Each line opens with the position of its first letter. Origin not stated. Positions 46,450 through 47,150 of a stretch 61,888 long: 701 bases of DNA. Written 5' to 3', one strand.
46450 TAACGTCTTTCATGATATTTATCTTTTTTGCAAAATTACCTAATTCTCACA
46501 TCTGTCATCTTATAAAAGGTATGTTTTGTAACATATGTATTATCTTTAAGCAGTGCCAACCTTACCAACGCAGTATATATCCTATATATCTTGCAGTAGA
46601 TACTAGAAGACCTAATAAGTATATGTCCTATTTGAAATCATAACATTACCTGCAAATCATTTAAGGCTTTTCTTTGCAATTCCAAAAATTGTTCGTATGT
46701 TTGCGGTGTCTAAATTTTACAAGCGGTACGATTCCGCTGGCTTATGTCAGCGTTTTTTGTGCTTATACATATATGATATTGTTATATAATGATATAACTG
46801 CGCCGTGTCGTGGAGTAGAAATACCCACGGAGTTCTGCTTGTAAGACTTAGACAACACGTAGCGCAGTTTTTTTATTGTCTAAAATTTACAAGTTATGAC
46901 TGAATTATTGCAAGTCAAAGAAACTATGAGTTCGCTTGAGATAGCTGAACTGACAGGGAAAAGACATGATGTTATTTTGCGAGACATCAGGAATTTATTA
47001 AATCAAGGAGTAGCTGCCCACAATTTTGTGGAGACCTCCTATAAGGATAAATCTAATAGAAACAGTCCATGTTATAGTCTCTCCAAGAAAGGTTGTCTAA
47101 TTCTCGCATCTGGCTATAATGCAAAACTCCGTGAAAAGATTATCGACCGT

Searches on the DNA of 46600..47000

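Call 23: search_rna_families(source=window, start=46650, end=46920, threshold=evalue, max_evalue=10, show_alignments=3)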
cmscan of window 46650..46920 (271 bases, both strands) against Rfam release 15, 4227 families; matches with E-value up to 10: 4.
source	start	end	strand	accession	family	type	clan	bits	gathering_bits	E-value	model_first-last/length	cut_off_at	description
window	46796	46871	+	RF02944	c4-2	Gene; sRNA;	CL00128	45.1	41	7e-09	1-79/79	no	c4-2 RNA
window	46719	46831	+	RF03104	RAGATH-36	Gene; sRNA;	-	24.6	70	0.003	1-128/128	no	RAGATH-36 RNA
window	46724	46794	-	RF02059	STnc50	Gene; sRNA;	-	14.9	55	6.8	1-84/84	no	Salmonella enterica sRNA STnc40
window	46735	46752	-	RF02063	STnc350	Gene; sRNA;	-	13.6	60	5.9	39-56/68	no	Salmonella enterica sRNA STnc350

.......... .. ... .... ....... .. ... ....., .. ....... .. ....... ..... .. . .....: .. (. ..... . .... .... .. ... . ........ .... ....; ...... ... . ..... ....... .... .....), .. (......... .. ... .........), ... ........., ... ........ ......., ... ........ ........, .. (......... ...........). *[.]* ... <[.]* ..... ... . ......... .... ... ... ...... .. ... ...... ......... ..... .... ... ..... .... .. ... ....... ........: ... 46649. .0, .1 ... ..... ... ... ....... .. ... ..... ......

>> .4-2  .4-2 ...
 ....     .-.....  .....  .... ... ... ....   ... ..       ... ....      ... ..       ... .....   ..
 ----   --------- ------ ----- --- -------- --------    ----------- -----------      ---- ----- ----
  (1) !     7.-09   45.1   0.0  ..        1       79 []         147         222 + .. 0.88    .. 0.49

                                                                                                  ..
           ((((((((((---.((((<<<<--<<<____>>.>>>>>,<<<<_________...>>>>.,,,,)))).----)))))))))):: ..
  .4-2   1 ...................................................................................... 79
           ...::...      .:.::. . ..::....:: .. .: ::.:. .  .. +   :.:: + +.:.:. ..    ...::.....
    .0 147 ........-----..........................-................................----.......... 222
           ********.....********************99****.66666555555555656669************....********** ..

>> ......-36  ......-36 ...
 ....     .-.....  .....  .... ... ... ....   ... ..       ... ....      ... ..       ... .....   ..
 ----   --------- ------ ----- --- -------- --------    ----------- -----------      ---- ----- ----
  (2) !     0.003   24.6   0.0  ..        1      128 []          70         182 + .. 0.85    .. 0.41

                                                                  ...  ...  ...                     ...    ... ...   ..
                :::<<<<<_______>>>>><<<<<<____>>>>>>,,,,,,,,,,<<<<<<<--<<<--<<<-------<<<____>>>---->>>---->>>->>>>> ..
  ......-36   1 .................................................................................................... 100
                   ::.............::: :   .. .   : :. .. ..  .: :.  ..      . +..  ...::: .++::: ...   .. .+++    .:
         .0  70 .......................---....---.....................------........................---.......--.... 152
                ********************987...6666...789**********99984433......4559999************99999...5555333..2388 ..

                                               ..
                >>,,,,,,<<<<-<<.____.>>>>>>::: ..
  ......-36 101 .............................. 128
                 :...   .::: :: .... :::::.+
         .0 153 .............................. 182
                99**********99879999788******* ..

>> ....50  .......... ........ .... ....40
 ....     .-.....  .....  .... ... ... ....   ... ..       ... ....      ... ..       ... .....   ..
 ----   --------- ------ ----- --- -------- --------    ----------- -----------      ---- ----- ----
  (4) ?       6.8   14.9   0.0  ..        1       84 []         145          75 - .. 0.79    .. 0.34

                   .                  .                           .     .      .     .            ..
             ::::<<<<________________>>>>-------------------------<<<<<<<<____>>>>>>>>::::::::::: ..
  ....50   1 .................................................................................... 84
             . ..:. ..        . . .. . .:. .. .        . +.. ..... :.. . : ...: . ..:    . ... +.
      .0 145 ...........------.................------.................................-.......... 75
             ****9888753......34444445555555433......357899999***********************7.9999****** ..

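Call 79: search_with_rna_model(model_id=R1, source=window, start=46600, end=47000, filters=off, max_evalue=10, show_alignments=1)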
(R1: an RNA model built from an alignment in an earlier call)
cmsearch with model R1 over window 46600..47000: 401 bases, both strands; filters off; matches with E-value up to 10: 11.
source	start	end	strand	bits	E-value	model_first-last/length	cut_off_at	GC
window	46756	46877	+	15.4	0.0014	1-142/142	no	0.36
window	46788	46910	-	5.2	0.33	1-142/142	no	0.37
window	46614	46635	-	2.8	1.2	1-142/142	no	0.23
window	46714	46785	-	2.5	1.5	1-142/142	no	0.35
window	46639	46674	+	0.9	3.5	1-142/142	no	0.31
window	46683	46719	+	0.4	4.5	80-116/142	no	0.3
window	46684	46705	-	-0.3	6.5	1-142/142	no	0.32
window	46880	46909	+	-0.3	6.7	1-142/142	no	0.2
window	46917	46940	-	-0.8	8.6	1-142/142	no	0.38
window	46930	46978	+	-1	9.6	1-142/142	no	0.39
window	46959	46981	-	-1.1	9.9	1-142/142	no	0.3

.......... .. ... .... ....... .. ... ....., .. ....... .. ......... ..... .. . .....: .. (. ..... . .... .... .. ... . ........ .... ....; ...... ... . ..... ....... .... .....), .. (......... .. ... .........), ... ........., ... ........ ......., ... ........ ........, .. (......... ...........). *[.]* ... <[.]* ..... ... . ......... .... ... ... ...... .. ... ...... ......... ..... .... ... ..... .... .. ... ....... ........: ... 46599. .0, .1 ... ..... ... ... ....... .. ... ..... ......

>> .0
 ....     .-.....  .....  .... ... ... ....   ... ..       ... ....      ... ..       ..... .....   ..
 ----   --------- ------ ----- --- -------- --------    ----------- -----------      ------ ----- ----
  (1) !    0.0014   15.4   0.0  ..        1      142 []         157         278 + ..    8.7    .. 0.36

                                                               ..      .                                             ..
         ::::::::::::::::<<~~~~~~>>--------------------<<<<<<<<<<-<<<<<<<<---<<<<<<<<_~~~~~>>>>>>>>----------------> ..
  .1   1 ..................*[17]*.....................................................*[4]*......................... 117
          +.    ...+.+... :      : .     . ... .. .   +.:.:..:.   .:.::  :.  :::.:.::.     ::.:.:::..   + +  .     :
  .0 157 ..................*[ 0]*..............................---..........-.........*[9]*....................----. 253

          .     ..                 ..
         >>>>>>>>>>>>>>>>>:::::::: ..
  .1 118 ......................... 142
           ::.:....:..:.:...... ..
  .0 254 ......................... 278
